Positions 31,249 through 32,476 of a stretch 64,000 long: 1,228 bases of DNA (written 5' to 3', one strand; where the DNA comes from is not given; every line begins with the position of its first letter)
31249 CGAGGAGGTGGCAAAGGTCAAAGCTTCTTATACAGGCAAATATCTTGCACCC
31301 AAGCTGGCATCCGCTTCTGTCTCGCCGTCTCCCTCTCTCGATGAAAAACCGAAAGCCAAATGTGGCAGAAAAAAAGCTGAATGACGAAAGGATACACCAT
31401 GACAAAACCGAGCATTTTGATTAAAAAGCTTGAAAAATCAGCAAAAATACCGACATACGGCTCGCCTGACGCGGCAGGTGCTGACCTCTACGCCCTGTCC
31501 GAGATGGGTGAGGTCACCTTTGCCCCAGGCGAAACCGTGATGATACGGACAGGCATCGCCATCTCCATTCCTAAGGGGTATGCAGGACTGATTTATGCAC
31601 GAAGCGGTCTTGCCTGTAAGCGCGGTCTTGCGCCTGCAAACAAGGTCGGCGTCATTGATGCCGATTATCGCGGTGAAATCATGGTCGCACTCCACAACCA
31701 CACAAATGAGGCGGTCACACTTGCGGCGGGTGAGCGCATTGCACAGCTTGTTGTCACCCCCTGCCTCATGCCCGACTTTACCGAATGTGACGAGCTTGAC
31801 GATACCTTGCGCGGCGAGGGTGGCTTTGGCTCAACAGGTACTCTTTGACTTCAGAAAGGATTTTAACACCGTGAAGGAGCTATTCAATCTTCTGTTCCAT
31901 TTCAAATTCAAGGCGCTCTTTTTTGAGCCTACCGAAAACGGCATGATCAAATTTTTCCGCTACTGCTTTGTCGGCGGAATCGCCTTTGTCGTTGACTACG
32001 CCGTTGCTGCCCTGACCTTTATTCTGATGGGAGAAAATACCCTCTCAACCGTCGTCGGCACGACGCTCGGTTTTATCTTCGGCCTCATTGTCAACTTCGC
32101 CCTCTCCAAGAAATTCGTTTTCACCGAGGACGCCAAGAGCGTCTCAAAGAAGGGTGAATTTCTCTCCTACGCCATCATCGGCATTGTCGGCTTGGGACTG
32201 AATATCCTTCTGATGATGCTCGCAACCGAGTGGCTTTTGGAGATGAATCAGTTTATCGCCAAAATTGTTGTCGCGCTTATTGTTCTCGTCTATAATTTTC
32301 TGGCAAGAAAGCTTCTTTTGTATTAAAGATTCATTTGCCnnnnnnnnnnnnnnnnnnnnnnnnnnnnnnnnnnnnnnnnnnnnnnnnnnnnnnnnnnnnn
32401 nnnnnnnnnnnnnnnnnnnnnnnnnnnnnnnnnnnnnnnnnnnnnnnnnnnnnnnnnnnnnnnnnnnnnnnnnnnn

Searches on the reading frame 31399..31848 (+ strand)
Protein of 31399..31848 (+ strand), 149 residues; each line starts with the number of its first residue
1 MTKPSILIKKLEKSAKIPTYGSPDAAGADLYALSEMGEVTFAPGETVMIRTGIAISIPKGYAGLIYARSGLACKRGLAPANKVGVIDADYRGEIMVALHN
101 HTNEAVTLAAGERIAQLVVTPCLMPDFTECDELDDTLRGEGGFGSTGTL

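Call 44: find_encoding_contigs(protein=window:31399-31848:+, flank=6000, max_places=8)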
Protein window:31399-31848:+ (149 aa): 2 contigs read that carry it; 1 place shown.
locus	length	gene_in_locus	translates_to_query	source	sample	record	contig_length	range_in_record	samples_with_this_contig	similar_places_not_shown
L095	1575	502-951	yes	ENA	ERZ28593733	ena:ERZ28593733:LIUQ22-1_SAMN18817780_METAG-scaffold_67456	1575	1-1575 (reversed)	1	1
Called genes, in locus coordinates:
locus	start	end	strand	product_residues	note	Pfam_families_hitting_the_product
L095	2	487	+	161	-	?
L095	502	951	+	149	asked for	PF00692:dUTPase, PF22769:DCD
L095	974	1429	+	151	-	PF04138:GtrA_DPMS_TM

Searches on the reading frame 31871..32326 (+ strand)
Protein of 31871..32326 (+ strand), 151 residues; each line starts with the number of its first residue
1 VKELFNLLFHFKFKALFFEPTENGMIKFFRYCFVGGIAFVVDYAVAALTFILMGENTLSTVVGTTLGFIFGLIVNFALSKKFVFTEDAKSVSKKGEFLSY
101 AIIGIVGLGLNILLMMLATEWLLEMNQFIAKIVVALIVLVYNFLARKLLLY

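Call 41: find_related_loci(query=window:31871-32326:+, collection=metagenome_contigs, flank=7000)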
Query window:31871-32326:+ (151 aa) in metagenome_contigs; peptide patterns used: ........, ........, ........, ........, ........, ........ (x = any residue, [..] = any of these).
255 stretches matched a pattern; 5 encode a relative of the query (tblastn E <= 1e-3); 5 distinct loci.
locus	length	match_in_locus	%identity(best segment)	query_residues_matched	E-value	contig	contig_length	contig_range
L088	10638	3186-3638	71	1-151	5e-68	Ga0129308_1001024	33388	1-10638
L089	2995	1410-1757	33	26-147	2e-12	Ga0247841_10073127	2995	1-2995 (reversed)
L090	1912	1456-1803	35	26-147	4e-12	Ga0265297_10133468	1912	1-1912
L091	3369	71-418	35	26-147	6e-12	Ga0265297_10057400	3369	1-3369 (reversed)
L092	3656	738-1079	33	39-151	3e-6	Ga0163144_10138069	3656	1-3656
